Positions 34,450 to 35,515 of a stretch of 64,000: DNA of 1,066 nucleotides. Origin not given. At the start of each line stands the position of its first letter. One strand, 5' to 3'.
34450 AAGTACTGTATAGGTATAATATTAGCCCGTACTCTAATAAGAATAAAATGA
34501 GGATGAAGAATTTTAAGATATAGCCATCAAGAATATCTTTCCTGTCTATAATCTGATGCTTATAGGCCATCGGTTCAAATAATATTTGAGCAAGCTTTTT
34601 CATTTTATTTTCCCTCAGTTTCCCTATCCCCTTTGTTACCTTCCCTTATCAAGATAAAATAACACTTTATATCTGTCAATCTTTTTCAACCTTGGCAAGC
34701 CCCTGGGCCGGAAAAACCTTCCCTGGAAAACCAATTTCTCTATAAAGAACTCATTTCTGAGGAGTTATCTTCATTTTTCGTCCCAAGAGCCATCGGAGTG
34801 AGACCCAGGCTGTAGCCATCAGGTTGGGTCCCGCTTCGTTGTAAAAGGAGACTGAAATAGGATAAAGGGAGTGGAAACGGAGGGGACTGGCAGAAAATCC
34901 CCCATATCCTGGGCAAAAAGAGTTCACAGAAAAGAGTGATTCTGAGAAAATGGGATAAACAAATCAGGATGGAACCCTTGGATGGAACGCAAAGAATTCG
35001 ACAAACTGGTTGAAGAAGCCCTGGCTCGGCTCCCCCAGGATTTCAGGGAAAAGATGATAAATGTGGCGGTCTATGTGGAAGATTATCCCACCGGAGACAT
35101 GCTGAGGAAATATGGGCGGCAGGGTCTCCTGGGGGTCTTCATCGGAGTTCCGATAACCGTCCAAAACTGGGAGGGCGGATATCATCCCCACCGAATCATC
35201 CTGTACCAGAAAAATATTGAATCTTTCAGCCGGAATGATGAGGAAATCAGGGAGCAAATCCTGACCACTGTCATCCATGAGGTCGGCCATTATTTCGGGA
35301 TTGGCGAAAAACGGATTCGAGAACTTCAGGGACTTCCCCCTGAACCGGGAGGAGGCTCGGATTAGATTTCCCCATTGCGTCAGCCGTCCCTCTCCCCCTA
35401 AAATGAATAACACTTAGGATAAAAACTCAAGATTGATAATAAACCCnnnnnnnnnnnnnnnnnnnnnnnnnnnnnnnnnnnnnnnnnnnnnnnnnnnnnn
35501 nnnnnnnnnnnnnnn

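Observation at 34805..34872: Conserved ~65-nt intergenic element with an internal inverted repeat, present twice (34805-34872 and 45191-45258)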

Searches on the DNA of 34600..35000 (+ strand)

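Call 7: search_rna_families(source=window, start=34600, end=35000, threshold=evalue, max_evalue=10, show_alignments=2)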
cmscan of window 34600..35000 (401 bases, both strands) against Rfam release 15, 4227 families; matches with E-value up to 10: 1.
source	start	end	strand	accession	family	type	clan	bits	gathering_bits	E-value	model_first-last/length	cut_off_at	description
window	34636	34698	-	RF00606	SNORD93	Gene; snRNA; snoRNA; CD-box;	-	15.3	60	5.4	1-74/74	no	Small nucleolar RNA SNORD93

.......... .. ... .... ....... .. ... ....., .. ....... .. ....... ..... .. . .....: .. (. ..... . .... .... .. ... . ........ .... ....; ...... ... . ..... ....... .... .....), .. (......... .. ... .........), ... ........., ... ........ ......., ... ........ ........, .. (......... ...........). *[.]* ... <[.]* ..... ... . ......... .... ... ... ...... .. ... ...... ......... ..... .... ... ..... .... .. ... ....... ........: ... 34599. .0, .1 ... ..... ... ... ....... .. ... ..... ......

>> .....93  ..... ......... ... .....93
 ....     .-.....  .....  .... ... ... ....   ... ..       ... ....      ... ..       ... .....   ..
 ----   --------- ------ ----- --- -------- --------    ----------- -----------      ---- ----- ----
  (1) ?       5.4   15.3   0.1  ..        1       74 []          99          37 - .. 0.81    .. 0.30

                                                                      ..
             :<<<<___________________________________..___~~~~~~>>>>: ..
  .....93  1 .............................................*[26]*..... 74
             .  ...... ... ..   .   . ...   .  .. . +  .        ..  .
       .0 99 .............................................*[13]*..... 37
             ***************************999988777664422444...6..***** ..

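Call 81: build_rna_model(alignment_id=A5, structure=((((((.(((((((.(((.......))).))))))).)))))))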
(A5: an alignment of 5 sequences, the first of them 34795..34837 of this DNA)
Model R1 built from alignment A5 (5 sequences, 43 columns); structure: as given.
model positions 43; base pairs 16; branch points 0; effective number of sequences 5; information 1.048 bits per position. Calibrated on 0.2 Mb of random sequence (short: E-values are rough).
structure used (alignment columns):
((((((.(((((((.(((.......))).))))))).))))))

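Call 82: search_with_rna_model(model_id=R1, source=window, filters=off, max_evalue=10)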
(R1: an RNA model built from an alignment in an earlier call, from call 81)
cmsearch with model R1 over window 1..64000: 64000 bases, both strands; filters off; matches with E-value up to 10: 21.
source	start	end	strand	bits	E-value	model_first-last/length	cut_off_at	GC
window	34795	34837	+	61.4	3.7e-16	1-43/43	no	0.63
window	45191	45233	+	54.5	5e-14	1-43/43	no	0.63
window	45191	45233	-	37.6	8.2e-09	1-43/43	no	0.63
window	34795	34837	-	32.3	3.3e-07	1-43/43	no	0.63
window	49196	49234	-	12.9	0.33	1-43/43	no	0.54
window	30967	31002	-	12.4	0.46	1-43/43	no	0.47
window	49196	49234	+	12.1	0.58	1-43/43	no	0.54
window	52882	52898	+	10.4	1.9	1-43/43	no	0.47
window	52882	52898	-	10.4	1.9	1-43/43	no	0.47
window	36205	36237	+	10.2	2.2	1-43/43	no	0.42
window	60049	60076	+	9.6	3.4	1-43/43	no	0.54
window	50929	50946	+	9.3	4.4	1-43/43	no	0.67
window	39317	39336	+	9.1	5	1-43/43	no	0.8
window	38927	38979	+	8.9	5.5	1-43/43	no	0.53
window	27872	27891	+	8.9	5.6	1-43/43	no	0.6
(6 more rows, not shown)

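Call 83: search_with_rna_model(model_id=R1, sources=[L025, L027, L028, L029, L030, L032, L034, L037], filters=default, max_evalue=10)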
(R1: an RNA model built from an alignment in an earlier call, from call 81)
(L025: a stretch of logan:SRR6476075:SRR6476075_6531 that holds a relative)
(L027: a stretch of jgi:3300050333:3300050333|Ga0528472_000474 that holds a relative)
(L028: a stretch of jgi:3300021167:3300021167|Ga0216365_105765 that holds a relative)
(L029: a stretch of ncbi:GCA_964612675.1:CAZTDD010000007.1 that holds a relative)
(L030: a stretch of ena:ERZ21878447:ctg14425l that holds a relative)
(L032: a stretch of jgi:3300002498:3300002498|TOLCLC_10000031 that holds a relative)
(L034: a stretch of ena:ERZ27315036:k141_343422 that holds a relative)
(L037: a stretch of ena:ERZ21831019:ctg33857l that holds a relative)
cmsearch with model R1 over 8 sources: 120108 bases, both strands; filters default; matches with E-value up to 10: 3.
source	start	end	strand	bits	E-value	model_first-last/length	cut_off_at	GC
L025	8468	8510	+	50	2.3e-12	1-43/43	no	0.58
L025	8468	8510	-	18.5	0.011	1-43/43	no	0.58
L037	10449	10490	+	17.6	0.022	1-43/43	no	0.64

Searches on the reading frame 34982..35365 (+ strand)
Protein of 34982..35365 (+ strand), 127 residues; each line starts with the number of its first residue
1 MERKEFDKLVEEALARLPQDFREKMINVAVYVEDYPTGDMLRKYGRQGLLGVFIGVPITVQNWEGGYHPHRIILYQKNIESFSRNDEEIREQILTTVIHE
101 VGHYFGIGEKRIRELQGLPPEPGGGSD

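Call 10: search_protein_families(library=pfam, proteins=[window:34982-35365:+], max_evalue=0.01)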
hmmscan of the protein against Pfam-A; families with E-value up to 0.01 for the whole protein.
window:34982-35365:+ (127 aa): 2 families
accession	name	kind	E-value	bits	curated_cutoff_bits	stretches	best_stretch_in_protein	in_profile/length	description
PF06262.17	Zincin_1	-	1.3e-21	76.8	22.4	1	27-115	3-95/97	Zincin-like metallopeptidase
PF25226.1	DUF7844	-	0.00048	20.1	27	0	79-105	79-105/230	Domain of unknown function (DUF7844)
